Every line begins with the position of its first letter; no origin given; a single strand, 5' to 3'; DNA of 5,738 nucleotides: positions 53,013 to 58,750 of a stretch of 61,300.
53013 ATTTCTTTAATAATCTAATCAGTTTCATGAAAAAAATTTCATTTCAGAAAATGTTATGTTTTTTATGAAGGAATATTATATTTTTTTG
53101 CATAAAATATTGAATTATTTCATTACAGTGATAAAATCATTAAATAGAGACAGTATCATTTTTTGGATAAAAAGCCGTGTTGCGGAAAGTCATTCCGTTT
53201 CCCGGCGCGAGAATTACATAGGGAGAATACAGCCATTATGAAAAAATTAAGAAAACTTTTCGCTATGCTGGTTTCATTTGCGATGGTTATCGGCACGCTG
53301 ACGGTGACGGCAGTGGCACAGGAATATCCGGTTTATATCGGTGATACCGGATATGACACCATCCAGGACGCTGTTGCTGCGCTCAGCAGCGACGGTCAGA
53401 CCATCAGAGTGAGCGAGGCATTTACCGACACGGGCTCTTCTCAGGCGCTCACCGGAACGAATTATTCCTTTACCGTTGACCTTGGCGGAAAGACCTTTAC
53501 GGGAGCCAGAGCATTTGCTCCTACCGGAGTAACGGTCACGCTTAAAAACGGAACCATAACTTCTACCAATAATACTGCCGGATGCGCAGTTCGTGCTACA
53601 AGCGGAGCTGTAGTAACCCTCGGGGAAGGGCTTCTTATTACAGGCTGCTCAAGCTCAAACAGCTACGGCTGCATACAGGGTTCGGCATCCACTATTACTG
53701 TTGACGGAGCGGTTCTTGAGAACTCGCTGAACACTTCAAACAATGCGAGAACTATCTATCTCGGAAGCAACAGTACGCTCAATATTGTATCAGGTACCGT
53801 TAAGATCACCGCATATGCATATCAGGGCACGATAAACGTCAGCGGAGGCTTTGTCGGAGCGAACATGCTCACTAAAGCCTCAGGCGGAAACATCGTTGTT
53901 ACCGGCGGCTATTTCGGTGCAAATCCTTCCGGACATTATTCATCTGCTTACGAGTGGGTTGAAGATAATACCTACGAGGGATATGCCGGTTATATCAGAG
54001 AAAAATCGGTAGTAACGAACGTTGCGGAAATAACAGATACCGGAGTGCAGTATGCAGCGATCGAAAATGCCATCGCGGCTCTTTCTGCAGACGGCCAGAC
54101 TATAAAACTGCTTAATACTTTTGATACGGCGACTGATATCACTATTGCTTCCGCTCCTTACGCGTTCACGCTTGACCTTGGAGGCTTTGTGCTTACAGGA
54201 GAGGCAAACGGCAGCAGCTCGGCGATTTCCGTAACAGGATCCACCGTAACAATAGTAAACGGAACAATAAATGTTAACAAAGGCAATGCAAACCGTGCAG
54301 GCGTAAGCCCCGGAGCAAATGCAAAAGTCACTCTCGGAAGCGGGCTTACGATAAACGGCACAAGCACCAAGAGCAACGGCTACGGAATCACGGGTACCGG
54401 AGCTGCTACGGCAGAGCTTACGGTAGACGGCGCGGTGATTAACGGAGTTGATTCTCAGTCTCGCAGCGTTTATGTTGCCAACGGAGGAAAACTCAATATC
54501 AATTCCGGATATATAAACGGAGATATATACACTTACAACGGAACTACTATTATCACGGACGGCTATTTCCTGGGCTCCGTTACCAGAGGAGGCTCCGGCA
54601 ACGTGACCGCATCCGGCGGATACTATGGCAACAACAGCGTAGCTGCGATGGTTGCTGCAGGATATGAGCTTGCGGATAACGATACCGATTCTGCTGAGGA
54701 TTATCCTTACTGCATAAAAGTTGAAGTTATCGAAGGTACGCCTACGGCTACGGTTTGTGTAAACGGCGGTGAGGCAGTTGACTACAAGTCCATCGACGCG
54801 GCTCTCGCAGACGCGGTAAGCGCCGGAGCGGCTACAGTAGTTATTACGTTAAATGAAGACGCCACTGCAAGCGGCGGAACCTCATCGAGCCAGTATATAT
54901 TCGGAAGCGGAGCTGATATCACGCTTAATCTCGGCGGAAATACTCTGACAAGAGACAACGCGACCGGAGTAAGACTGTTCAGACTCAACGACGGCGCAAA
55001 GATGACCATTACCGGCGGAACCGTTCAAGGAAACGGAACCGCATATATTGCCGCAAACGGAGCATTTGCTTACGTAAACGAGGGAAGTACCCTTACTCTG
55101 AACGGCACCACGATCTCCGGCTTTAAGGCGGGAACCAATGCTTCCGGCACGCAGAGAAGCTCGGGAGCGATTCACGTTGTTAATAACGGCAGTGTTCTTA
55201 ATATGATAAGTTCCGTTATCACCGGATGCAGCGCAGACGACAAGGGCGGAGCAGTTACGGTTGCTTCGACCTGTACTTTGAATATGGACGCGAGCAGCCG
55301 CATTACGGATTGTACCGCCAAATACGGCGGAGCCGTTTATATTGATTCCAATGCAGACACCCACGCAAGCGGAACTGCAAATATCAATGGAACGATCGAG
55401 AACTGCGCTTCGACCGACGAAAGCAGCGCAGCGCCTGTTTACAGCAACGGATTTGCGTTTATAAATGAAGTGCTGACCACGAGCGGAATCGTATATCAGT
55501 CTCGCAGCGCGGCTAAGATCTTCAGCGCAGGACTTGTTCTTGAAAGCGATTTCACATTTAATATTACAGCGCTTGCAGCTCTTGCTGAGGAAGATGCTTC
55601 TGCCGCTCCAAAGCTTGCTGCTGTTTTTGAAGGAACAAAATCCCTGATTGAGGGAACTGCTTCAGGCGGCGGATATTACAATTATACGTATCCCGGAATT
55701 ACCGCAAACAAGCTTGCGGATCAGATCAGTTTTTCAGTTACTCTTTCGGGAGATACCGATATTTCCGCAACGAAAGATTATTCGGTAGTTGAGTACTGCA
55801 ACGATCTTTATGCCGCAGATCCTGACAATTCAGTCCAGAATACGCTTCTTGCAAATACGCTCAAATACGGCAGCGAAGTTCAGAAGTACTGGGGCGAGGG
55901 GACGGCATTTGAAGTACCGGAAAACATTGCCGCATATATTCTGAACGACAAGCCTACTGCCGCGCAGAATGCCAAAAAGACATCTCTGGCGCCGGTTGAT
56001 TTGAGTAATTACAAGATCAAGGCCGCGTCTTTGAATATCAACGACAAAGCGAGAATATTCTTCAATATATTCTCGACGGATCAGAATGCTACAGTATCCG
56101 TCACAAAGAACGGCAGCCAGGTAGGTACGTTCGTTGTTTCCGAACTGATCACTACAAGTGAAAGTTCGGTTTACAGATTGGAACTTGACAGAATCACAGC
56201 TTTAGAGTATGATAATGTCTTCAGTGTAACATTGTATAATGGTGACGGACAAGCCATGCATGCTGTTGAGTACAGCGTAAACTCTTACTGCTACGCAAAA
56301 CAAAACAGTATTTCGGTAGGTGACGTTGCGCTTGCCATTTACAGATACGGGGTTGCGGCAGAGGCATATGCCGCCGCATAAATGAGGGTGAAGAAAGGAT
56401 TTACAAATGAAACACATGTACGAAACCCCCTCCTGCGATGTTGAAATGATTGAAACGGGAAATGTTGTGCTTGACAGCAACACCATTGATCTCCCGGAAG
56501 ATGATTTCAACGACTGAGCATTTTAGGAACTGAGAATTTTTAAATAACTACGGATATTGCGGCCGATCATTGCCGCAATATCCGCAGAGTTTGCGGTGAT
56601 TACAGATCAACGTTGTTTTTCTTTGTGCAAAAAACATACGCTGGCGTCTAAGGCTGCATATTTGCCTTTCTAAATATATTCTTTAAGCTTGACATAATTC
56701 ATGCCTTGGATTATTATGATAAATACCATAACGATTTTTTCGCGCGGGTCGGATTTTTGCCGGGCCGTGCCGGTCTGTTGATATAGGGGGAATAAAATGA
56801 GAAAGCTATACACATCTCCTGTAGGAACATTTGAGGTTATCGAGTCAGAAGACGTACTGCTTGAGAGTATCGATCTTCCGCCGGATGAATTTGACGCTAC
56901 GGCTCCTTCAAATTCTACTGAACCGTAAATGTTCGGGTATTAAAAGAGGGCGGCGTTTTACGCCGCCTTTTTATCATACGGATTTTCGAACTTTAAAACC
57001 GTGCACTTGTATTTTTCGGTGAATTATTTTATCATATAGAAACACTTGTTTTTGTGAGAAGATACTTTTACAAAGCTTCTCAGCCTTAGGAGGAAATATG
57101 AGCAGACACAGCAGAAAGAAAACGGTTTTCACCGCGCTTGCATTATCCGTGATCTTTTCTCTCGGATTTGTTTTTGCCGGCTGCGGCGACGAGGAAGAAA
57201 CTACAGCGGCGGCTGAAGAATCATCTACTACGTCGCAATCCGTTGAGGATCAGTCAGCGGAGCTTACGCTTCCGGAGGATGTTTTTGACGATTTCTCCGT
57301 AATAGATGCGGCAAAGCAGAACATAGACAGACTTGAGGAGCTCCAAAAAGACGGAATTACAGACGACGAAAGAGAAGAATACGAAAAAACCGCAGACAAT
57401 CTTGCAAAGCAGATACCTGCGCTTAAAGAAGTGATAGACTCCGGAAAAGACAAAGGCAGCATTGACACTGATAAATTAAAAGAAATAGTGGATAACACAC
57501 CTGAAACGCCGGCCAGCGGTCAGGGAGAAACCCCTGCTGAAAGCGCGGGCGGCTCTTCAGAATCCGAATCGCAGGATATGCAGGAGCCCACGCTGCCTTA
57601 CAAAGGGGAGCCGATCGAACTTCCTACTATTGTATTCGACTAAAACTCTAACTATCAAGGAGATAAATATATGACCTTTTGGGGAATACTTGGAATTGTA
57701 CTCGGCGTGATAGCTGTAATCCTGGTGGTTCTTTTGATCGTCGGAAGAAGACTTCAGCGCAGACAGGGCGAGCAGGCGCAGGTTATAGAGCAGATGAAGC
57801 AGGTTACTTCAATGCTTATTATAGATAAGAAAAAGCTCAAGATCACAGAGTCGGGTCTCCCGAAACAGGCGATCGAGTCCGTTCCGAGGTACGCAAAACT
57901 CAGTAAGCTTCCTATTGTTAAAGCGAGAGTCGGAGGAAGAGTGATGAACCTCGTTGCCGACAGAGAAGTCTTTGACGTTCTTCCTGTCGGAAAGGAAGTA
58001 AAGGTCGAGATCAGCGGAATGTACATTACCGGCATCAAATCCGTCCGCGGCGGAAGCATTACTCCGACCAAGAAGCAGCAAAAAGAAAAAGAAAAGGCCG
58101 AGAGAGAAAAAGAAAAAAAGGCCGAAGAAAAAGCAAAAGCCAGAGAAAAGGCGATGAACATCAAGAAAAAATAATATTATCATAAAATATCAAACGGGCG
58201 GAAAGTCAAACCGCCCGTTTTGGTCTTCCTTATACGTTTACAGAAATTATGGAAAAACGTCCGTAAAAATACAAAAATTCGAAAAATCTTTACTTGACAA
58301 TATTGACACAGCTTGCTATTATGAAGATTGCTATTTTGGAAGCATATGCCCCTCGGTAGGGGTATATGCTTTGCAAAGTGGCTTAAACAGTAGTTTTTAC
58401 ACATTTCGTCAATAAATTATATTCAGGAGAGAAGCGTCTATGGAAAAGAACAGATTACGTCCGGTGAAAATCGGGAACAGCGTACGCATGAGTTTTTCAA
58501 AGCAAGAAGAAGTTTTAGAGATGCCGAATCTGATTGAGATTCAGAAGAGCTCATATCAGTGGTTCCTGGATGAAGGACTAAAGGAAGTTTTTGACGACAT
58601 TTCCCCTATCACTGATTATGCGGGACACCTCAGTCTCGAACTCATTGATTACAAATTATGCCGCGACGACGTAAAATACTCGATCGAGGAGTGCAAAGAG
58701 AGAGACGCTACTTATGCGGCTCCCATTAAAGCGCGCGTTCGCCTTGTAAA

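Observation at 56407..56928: Two paralogous, unannotated acidic micro-proteins (36 and 43 aa)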

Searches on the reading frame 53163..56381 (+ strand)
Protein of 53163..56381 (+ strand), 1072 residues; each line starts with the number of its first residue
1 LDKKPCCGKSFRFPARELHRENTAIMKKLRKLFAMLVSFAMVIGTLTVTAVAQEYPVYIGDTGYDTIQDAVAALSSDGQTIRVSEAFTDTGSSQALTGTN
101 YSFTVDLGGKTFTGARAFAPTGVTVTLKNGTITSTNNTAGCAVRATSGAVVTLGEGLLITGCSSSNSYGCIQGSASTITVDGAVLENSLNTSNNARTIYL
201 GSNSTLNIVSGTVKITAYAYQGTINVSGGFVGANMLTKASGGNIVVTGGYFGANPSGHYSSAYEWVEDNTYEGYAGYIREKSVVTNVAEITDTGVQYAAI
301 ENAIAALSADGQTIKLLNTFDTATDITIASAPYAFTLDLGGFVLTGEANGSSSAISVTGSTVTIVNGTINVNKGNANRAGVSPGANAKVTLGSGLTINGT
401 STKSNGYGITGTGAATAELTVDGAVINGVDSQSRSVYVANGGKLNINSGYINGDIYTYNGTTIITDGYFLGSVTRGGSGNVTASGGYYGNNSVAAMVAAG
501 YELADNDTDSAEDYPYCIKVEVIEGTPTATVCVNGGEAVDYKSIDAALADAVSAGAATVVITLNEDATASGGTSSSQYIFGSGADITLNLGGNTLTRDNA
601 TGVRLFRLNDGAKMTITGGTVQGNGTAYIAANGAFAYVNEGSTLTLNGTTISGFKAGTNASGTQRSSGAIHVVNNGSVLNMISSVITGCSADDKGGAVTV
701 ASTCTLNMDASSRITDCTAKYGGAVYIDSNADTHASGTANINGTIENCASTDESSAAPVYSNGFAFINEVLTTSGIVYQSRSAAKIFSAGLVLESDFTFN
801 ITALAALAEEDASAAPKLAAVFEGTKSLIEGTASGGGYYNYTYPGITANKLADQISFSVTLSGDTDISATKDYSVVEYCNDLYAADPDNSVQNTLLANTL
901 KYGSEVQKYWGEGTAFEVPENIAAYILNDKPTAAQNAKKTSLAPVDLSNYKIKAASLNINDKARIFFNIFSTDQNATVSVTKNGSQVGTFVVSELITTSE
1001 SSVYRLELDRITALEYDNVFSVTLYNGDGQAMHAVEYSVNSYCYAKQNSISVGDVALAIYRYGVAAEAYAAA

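Call 3: search_protein_families(library=ncbifam, proteins=[window:53163-56381:+], max_evalue=1)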
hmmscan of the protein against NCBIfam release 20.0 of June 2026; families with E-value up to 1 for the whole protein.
window:53163-56381:+ (1072 aa): 2 families
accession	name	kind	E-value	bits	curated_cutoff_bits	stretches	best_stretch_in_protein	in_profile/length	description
NF007794.0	PRK10494.1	equivalog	0.015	14.8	205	1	588-632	99-144/259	envelope biogenesis factor ElyC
NF052443.1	SensHisKinMctS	equivalog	0.081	11.2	700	1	826-862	133-169/457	two-component system sensor histidine kinase MctS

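Call 4: search_protein_families(library=pfam, proteins=[window:53163-56381:+], max_evalue=1)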
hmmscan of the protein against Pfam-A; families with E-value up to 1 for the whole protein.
window:53163-56381:+ (1072 aa): 1 family
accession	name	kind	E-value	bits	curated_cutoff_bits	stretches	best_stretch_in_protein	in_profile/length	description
PF14059.11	DUF4251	-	0.43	11.1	27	1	949-986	89-125/133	Domain of unknown function (DUF4251)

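Call 52: search_solved_structures(query=window:53163-56378:+, max_evalue=1)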
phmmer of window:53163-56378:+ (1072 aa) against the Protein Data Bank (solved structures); distinct sequences matched with E-value up to 1: 0.

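Call 70: search_protein_families(library=padloc, proteins=[window:53163-56381:+], max_evalue=0.1)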
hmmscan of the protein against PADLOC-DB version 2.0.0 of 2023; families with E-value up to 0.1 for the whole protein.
window:53163-56381:+ (1072 aa): 0 families

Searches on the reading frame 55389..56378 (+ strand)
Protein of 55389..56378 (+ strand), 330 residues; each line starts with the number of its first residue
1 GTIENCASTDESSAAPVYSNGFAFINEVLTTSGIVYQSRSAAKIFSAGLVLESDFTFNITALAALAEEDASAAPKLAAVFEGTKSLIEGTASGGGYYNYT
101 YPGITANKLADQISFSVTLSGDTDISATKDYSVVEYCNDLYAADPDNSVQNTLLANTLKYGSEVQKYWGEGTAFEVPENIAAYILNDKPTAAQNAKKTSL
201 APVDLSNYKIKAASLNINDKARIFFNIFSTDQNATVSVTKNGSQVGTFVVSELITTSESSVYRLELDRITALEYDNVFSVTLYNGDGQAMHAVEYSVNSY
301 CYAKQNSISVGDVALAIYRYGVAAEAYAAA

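Call 72: predict_structure(alignment_id=A7)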
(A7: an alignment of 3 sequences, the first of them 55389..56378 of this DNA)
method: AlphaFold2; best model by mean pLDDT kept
length: 330 residues; sequences in the alignment: 3
mean_pLDDT: 45.3   pTM: 0.38
mean pLDDT of the five models: 45.3, 42.5, 40.2, 38.9, 37.4
residues with pLDDT >= 90: 8; 70-90: 57; 50-70: 29; < 50: 236
segments of 3 or more residues with pLDDT < 50: 1-135, 137-202, 217-220, 302-330
pLDDT, mean of each block of 10 residues (from residue 1): 26 22 19 23 25 24 26 26 34 45 37 35 32 47 42 45 40 29 31 37 66 55 76 89 85 83 72 62 88 66 41 39 25
secondary structure, 60 per line:
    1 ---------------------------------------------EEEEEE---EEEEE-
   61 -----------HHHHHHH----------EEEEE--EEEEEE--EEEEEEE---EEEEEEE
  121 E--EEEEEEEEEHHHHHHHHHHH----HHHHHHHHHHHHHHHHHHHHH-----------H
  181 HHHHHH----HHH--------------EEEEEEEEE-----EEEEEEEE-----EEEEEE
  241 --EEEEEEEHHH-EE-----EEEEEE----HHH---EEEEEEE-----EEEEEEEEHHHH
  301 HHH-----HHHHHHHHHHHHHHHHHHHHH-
elements in order: E46-51 E55-59 H72-78 E89-93 E96-101 E104-110 E114-121 E124-132 H133-143 H148-168 H180-186 E208-216 E222-229 E235-240 E243-249 E261-266 E277-283 E289-296 H297-303 H309-329

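Call 80: fold_search(model_id=the predicted structure, library=pdb)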
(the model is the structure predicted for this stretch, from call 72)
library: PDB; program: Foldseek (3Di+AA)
matches with E <= 10: 1643; with E <= 0.001: 96
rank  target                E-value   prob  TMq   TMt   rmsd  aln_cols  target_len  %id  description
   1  1hdm_B                4.7e-05  1.00  0.21  0.35  19.1       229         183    9  HISTOCOMPATIBILITY ANTIGEN HLA-DM (released 1999-09-10)
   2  4p57_B                1.2e-04  1.00  0.21  0.33  19.4       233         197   10  MHC TCR peptide complex (released 2014-07-16)
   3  4p5m_F                1.3e-04  0.99  0.19  0.30  19.6       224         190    8  Structural Basis of Chronic Beryllium Disease: Bridging the Gap Between Allergic Hypersensitivity and Autoimmunity (released 2014-08-27)
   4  7t6i_B                1.4e-04  1.00  0.21  0.36  19.4       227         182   10  Crystal structure of HLA-DP1 in complex with pp65 peptide in reverse orientation (released 2022-12-07)
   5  4p5m_B                1.4e-04  1.00  0.21  0.33  19.4       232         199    9  Structural Basis of Chronic Beryllium Disease: Bridging the Gap Between Allergic Hypersensitivity and Autoimmunity (released 2014-08-27)
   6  7zfr_B                1.5e-04  0.99  0.20  0.32  19.9       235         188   10  Crystal structure of HLA-DP (DPA1*02:01-DPB1*01:01) in complex with a peptide bound in the reverse direction (released 2023-04-12)
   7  4c56_E                1.8e-04  1.00  0.21  0.35  20.1       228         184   10  X-ray structure of the complex between staphylococcal enterotoxin B, T cell receptor and major histocompatibility comp (released 2014-07-23)
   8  3wex_B                2.3e-04  1.00  0.20  0.32  19.5       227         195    9  Crystal structure of HLA-DP5 in complex with Cry j 1-derived peptide (residues 214-222) (released 2014-07-23)
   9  4i0p_B                2.3e-04  0.99  0.20  0.32  19.1       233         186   10  HLA-DO in complex with HLA-DM (released 2012-12-26)
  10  4p57_D                2.4e-04  1.00  0.21  0.33  19.6       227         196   10  MHC TCR peptide complex (released 2014-07-16)
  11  7zak_B                2.4e-04  0.99  0.19  0.32  19.2       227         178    7  Crystal structure of HLA-DP (DPA1*02:01-DPB1*01:01) in complex with a peptide (released 2023-03-29)
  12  7t2b_L                2.5e-04  0.99  0.20  0.33  19.1       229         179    8  Crystal structure of the 5F TCR in complex with HLA-DP4-Ply (released 2022-12-28)
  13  4p5k_B                2.8e-04  0.99  0.21  0.33  20.1       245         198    8  Structural Basis of Chronic Beryllium Disease: Bridging the Gap Between Allergy and Autoimmunity (released 2015-01-21)
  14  6bga_B                3.2e-04  0.98  0.19  0.29  20.6       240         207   11  2B4 I-Ek TCR-MHC complex with affinity-enhancing Velcro peptide (released 2018-07-18)
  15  3lqz_B                3.4e-04  0.99  0.21  0.33  20.1       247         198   10  Crystal Structure of HLA-DP2 (released 2010-04-14)
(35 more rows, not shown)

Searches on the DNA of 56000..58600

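Call 21: search_rna_families(source=window, start=56000, end=58600, threshold=evalue, max_evalue=1)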
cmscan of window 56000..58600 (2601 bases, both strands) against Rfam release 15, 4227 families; matches with E-value up to 1: 2.
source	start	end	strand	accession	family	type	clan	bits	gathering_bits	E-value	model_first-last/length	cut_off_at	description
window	56341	56401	+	RF02937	Clostridiales-2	Gene; sRNA;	-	22.2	58.6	0.037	1-82/82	no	Clostridiales-2 RNA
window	56935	56980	+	RF02056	STnc390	Gene; sRNA;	-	20.7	50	0.29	1-60/60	no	Salmonella sRNA STnc390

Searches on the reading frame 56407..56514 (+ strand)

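Call 3: search_protein_families(library=ncbifam, proteins=[window:56407-56514:+], max_evalue=1)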
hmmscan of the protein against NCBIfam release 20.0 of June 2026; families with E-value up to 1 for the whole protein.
seq(36 aa): 1 family
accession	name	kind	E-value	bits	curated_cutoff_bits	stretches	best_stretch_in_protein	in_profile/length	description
NF003371.0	PRK04447.1-4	equivalog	0.046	12.9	434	1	3-25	30-52/337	hypothetical protein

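Call 4: search_protein_families(library=pfam, proteins=[window:56407-56514:+], max_evalue=1)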
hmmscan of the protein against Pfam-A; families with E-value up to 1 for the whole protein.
seq(36 aa): 1 family
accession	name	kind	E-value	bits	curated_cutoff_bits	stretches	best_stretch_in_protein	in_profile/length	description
PF12189.13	VirE1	-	0.063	13.8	25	1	9-33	39-60/63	Single-strand DNA-binding protein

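Call 70: search_protein_families(library=padloc, proteins=[window:56407-56514:+], max_evalue=0.1)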
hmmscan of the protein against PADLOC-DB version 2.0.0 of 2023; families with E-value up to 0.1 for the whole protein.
seq(36 aa): 0 families
